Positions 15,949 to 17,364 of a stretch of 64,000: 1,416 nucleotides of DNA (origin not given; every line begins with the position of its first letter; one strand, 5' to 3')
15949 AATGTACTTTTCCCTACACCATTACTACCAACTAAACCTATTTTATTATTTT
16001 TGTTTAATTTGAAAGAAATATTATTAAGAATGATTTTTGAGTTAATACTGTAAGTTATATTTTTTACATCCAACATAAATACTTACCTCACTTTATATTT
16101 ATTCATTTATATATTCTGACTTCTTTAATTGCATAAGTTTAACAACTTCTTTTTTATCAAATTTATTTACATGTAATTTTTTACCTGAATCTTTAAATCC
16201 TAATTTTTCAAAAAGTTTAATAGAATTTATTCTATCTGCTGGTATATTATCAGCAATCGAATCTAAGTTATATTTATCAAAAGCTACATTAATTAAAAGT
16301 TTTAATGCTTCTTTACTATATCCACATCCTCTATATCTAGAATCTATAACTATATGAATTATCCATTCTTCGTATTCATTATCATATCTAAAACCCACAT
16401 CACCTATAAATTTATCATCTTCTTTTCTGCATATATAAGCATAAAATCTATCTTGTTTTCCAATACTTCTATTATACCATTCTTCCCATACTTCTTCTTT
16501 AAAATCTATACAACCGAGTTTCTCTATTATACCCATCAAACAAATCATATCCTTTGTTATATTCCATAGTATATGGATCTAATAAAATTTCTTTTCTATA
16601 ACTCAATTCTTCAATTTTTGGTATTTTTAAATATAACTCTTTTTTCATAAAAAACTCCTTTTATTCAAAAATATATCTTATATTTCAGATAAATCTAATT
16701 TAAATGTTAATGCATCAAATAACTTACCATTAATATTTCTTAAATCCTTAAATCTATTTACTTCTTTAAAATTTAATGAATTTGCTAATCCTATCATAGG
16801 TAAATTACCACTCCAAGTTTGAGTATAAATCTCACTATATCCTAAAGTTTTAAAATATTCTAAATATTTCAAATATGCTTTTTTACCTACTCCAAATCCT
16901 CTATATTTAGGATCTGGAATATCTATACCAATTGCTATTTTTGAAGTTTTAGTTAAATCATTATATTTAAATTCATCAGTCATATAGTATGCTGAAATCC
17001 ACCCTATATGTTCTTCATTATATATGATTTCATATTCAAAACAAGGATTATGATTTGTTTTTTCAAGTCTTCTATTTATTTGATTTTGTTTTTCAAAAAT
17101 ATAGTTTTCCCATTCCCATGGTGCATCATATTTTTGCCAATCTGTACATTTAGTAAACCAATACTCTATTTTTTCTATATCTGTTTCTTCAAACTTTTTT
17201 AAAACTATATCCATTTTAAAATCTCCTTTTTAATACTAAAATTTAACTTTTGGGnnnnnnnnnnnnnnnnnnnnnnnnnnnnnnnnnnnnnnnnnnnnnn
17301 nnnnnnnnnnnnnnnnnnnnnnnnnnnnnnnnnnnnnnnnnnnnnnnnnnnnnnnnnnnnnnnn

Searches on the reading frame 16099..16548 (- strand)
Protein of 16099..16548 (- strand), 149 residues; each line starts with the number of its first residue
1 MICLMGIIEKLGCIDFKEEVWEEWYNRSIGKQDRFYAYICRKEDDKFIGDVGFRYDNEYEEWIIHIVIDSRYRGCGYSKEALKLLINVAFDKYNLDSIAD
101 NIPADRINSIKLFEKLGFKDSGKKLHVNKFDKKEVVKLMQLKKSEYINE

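Call 105: search_protein_families(library=pfam, proteins=[window:16099-16548:-], max_evalue=0.01)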
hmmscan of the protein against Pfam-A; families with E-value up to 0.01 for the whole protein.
window:16099-16548:- (149 aa): 5 families
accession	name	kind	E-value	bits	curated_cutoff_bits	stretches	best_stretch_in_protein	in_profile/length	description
PF13302.13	Acetyltransf_3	-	1.1e-13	52.4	25.4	1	22-119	38-138/138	Acetyltransferase (GNAT) domain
PF00583.31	Acetyltransf_1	-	8.4e-12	45.8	20.7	1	22-118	22-116/116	Acetyltransferase (GNAT) family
PF13420.13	Acetyltransf_4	-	9.7e-10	39.1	24.3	1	22-123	34-139/155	Acetyltransferase (GNAT) domain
PF13508.13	Acetyltransf_7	-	2.4e-06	28.3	27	1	39-119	6-83/84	Acetyltransferase (GNAT) domain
PF13673.13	Acetyltransf_10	-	0.00013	22.4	23.6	1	16-127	13-116/128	Acetyltransferase (GNAT) domain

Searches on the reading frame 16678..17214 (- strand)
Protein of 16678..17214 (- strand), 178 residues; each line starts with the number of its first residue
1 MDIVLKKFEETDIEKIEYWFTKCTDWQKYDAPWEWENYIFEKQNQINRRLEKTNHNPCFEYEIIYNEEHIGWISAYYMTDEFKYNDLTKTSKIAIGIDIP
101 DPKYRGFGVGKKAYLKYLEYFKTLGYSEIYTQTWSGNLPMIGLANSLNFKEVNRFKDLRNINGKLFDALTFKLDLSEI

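Call 105: search_protein_families(library=pfam, proteins=[window:16678-17214:-], max_evalue=0.01)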
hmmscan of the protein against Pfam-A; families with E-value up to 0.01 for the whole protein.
window:16678-17214:- (178 aa): 3 families
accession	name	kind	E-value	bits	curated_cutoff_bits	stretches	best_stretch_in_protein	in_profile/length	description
PF13302.13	Acetyltransf_3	-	9.4e-10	39.8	25.4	1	3-150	2-138/138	Acetyltransferase (GNAT) domain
PF00583.31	Acetyltransf_1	-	7.5e-09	36.3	20.7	1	30-149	11-116/116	Acetyltransferase (GNAT) family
PF13420.13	Acetyltransf_4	-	8e-08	32.9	24.3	1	6-168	2-153/155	Acetyltransferase (GNAT) domain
